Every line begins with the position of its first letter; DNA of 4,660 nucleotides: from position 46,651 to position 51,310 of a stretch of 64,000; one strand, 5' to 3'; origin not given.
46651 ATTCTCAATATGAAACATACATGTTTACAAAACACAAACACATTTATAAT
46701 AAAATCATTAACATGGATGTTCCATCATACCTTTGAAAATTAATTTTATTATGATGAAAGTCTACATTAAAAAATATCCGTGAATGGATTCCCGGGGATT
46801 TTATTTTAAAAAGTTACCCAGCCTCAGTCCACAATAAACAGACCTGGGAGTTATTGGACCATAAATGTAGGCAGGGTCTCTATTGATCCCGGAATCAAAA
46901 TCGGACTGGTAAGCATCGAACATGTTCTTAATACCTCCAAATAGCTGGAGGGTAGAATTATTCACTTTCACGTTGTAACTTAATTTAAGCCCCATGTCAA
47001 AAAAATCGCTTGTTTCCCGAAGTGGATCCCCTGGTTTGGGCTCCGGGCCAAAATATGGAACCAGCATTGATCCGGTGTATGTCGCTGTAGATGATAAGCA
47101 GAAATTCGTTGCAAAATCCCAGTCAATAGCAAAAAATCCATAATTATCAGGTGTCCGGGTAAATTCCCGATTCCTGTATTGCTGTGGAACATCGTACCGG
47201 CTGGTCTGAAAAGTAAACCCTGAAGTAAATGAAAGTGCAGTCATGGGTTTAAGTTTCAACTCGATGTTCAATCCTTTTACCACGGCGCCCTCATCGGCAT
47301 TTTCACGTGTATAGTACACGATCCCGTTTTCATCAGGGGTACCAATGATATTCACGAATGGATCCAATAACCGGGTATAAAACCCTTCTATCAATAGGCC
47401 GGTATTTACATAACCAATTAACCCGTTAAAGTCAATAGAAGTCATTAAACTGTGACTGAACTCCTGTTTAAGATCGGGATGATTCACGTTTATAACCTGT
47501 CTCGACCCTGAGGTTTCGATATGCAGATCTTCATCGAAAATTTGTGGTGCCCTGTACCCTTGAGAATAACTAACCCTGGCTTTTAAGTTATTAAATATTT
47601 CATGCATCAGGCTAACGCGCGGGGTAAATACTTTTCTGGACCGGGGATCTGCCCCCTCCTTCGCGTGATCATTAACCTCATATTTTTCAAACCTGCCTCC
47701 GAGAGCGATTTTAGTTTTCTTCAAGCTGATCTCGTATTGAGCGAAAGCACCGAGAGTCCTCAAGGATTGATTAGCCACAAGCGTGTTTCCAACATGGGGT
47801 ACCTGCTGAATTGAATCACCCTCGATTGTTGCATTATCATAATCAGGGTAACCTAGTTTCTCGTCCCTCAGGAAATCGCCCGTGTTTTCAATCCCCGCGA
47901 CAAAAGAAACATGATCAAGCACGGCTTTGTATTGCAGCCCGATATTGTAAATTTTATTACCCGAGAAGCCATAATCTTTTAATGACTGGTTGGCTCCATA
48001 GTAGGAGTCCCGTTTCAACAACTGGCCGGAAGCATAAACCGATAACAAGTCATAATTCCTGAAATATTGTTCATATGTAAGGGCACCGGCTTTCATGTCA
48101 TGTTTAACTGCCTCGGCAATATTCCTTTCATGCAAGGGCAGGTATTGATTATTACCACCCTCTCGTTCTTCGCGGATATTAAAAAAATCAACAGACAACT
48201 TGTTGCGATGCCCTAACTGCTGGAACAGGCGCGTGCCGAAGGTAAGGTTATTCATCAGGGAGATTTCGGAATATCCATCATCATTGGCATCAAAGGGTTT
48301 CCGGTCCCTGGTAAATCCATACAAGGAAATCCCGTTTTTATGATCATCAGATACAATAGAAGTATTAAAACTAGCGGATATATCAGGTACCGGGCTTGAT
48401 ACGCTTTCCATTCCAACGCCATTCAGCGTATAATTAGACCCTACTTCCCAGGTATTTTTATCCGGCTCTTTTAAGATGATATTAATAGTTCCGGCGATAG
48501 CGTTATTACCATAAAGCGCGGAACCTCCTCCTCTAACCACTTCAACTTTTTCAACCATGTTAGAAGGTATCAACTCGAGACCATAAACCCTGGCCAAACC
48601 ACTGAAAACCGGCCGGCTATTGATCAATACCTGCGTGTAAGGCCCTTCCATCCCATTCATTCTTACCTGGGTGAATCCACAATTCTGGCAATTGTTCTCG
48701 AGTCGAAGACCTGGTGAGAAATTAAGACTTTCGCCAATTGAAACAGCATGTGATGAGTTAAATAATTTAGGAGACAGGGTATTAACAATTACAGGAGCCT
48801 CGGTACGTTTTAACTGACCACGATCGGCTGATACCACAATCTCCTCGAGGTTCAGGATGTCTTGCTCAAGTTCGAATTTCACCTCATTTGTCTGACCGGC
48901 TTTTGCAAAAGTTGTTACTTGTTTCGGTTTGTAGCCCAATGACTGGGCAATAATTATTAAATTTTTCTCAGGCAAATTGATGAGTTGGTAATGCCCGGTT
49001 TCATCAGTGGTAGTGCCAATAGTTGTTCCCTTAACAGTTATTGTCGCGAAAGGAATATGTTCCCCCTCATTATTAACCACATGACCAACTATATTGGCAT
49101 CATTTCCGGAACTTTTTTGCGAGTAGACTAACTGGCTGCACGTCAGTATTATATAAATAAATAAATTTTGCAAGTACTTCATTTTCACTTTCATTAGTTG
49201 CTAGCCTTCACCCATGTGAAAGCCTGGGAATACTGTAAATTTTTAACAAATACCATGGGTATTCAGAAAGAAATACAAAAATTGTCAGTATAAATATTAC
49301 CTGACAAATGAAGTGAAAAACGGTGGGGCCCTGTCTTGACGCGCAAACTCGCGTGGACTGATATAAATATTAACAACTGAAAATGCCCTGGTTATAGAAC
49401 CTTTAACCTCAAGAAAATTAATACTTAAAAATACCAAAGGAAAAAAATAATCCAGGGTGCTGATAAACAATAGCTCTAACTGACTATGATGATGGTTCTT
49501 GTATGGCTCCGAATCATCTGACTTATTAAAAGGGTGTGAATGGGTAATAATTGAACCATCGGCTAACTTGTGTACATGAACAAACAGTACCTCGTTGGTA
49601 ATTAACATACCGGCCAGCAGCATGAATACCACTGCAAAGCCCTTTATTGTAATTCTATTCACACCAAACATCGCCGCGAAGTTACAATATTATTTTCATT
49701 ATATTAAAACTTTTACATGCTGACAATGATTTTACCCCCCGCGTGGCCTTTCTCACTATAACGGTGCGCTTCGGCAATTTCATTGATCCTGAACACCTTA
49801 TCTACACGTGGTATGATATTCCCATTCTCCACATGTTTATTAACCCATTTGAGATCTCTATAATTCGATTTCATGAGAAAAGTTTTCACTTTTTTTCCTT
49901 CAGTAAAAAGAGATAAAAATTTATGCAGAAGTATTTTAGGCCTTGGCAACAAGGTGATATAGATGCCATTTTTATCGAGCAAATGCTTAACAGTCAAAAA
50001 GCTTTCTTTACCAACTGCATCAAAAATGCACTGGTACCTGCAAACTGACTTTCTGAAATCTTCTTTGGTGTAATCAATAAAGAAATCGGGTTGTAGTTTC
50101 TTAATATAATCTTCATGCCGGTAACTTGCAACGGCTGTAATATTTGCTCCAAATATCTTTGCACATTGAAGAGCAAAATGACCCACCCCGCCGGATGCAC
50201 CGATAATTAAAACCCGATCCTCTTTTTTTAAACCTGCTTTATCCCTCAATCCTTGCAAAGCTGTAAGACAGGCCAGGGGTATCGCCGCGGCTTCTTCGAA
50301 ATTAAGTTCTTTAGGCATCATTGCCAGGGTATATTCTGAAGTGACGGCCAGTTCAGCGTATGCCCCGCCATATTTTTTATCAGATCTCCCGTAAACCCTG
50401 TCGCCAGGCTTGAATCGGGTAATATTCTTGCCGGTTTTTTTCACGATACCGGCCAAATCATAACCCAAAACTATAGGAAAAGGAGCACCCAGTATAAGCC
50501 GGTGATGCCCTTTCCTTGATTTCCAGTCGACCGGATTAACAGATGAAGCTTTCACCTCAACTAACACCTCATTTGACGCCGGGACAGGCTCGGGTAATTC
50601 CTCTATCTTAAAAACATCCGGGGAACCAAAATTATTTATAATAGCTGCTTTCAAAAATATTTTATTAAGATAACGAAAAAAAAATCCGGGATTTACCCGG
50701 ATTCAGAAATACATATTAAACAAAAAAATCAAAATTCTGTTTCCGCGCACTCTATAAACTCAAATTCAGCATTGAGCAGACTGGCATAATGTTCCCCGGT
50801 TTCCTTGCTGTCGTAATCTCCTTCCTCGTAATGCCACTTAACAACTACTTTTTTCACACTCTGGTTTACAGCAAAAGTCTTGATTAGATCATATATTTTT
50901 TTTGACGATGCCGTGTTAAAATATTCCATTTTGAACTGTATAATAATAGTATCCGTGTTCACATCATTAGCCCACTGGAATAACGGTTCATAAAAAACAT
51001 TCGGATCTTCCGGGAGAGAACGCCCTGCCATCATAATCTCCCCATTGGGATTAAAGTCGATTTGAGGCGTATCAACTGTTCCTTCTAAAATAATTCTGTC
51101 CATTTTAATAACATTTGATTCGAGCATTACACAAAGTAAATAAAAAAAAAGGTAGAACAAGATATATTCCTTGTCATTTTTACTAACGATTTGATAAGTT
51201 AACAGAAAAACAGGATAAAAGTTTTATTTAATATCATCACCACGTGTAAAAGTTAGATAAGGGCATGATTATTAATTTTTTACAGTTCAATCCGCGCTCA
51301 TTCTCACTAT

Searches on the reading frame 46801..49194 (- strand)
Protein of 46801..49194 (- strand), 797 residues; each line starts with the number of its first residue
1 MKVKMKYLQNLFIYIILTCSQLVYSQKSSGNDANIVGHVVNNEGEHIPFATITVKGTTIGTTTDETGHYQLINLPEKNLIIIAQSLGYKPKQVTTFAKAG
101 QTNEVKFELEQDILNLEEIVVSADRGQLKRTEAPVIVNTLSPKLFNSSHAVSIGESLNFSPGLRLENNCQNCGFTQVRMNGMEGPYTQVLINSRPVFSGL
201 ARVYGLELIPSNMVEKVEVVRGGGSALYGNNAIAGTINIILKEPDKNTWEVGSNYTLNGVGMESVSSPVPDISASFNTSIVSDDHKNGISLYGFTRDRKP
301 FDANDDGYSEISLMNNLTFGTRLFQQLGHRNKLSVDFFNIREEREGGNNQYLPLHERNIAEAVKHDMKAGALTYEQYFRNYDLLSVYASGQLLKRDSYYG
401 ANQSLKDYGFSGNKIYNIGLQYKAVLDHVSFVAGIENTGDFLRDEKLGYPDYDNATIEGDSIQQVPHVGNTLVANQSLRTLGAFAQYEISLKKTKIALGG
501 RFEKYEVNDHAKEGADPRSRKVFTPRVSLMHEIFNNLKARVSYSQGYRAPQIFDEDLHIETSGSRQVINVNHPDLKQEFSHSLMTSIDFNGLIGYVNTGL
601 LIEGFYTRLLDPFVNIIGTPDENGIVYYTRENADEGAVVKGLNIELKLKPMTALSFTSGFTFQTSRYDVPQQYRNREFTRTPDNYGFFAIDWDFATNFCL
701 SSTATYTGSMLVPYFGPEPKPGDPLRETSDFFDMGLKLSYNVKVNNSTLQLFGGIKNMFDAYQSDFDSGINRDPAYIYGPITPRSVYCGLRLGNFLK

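Call 79: search_protein_families(library=pfam, proteins=[window:46801-49194:-], max_evalue=0.00001)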
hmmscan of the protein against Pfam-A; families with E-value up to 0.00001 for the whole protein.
window:46801-49194:- (797 aa): 5 families
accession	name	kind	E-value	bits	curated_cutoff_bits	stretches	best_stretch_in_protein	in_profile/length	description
PF00593.30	TonB_dep_Rec_b-barrel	-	2.7e-30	107.1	27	1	344-757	60-435/436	TonB dependent receptor-like, beta-barrel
PF13715.12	CarbopepD_reg_2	-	1.4e-20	73.6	32.2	1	35-121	1-88/88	CarboxypepD_reg-like domain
PF07715.20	Plug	-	1.5e-18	67.7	23.9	1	131-236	3-107/107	TonB-dependent Receptor Plug Domain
PF14905.12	OMP_b-brl_3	-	1.5e-14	54.3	27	1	410-768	51-383/408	Outer membrane protein beta-barrel family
PF13620.12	CarboxypepD_reg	-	2.6e-13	50.6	32.3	1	35-110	2-82/82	Carboxypeptidase regulatory-like domain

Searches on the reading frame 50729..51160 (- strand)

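Call 14: search_protein_families(library=pfam, proteins=[window:50729-51160:-], max_evalue=0.01)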
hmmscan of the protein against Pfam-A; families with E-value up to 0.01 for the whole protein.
window:50729-51160:- (143 aa): 1 family
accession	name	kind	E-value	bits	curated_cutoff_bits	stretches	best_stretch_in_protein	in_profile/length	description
PF09345.15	SiaC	-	2.9e-27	95.2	24.5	1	26-137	2-119/120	SiaC family regulatory phosphoprotein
